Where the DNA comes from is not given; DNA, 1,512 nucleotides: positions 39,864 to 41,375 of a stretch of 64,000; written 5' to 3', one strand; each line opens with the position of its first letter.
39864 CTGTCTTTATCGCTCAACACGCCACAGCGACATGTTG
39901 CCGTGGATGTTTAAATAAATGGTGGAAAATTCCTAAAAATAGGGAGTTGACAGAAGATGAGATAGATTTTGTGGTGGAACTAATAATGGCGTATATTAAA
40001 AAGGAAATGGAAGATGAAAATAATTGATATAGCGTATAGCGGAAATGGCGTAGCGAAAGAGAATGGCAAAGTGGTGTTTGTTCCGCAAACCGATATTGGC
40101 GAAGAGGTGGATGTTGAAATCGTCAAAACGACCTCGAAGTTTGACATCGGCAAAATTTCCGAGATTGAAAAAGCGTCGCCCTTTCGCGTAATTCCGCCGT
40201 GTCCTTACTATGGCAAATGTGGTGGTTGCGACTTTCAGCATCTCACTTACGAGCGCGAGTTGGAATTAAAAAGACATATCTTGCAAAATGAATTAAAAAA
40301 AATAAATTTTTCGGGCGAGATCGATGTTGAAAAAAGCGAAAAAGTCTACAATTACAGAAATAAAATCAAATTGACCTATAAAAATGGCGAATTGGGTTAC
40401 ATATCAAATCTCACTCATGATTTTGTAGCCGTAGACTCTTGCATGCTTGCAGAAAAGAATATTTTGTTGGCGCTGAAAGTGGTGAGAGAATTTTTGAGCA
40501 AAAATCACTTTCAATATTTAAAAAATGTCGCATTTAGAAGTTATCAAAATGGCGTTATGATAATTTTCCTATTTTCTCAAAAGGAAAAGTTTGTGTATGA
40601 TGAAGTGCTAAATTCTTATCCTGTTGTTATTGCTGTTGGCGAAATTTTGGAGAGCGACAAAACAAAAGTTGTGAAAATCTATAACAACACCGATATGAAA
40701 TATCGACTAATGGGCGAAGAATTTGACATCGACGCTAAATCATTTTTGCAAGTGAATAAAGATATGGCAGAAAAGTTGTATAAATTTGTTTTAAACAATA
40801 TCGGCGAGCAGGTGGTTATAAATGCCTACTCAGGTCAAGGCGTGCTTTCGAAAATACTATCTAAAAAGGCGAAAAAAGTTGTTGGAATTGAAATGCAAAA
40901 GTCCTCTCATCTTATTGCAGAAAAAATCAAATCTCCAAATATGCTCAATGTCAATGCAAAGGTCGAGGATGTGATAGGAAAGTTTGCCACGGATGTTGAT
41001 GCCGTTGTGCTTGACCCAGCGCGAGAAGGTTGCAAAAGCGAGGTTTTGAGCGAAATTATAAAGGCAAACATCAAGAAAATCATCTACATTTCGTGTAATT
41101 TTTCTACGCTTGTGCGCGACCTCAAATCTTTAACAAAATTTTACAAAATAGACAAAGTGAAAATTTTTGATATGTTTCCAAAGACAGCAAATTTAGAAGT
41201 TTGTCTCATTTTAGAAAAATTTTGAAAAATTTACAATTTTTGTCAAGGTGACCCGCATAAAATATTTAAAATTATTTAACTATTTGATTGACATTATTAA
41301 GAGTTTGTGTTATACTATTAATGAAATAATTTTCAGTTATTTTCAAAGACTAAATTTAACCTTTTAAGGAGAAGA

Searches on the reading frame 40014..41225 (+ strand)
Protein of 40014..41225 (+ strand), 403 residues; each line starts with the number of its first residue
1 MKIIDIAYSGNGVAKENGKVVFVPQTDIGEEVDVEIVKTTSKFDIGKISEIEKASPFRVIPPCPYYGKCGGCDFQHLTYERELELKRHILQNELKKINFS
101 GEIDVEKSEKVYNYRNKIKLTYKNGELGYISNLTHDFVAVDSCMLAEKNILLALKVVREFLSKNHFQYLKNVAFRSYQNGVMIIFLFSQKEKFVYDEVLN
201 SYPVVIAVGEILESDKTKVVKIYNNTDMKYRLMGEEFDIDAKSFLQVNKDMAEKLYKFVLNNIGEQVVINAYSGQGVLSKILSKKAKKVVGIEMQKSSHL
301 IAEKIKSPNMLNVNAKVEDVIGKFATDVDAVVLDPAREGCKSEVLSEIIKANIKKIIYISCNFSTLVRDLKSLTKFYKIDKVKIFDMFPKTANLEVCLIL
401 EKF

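Call 9: search_protein_families(library=pfam, proteins=[window:40014-41225:+], max_evalue=0.1)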
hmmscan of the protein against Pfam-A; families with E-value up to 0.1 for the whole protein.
window:40014-41225:+ (403 aa): 6 families
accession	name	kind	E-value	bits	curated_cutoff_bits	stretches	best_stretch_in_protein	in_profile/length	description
PF05958.17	tRNA_U5-meth_tr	-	4.3e-18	65.9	23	2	328-402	284-356/357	tRNA (Uracil-5-)-methyltransferase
PF01938.26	TRAM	-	1e-05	25.7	21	1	6-43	15-55/61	TRAM domain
PF00398.26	RrnaAD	-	0.00063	19.4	24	1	264-296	30-62/263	Ribosomal RNA adenine dimethylase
PF03602.21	Cons_hypoth95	-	0.016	15.3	24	1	252-336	29-122/182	Conserved hypothetical protein 95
PF23223.1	zf-C2H2_ZNF462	-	0.024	14.7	27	1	69-89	6-23/31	Zinc finger protein 462, C2H2 zinc finger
PF13679.12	Methyltransf_32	-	0.034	14.6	27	1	252-316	13-81/143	Methyltransferase domain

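Call 10: search_protein_families(library=ncbifam, proteins=[window:40014-41225:+], max_evalue=0.1)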
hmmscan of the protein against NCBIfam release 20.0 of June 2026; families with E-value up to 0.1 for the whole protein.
window:40014-41225:+ (403 aa): 13 families
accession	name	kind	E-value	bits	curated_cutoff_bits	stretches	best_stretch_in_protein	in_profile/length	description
TIGR00479.1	rumA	equivalog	3.7e-75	253.4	183.55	1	8-395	3-432/432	23S rRNA (uracil(1939)-C(5))-methyltransferase RlmD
NF009639.0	PRK13168.1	equivalog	8.7e-58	196.2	458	1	2-401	20-444/446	23S rRNA (uracil(1939)-C(5))-methyltransferase RlmD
NF002909.0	PRK03522.2-1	equivalog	5.9e-28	98.1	553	1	63-402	3-373/374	23S rRNA (uracil(747)-C(5))-methyltransferase RlmC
NF002910.0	PRK03522.2-3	equivalog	1.9e-23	83.1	558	1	219-402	186-382/383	23S rRNA (uracil(747)-C(5))-methyltransferase RlmC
TIGR02143.1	trmA_only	equivalog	5.3e-19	68.4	334.65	2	327-402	278-351/352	tRNA (uridine(54)-C5)-methyltransferase TrmA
TIGR02085.1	meth_trns_rumB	equivalog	7.9e-19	67.9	429.5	1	239-402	205-374/374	23S rRNA (uracil(747)-C(5))-methyltransferase RlmC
NF002913.0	PRK03522.2-6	equivalog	6.3e-10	38.9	537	1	327-400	266-338/342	23S rRNA (uracil(747)-C(5))-methyltransferase RlmC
NF053605.1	PyTRAM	equivalog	2.7e-09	36.6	85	1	2-46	11-55/56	TRAM domain-containing RNA chaperone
NF008993.0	PRK12336.1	equivalog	0.00017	21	243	1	2-47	155-200/203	translation initiation factor IF-2 subunit beta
TIGR01983.1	UbiG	equivalog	0.00023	20.5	102.95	1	253-374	45-162/228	bifunctional 2-polyprenyl-6-hydroxyphenol methylase/3-demethylubiquinol 3-O-methyltransferase UbiG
TIGR00095.1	TIGR00095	equivalog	0.0015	18.2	117.5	1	253-350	41-148/194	16S rRNA (guanine(966)-N(2))-methyltransferase RsmD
NF000499.2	Erm23S_rRNA_broad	equivalog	0.018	14.5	212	1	248-305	8-65/244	23S ribosomal RNA methyltransferase Erm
TIGR02021.1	BchM-ChlM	equivalog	0.08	12.3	158.9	0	248-321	37-113/218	magnesium protoporphyrin IX methyltransferase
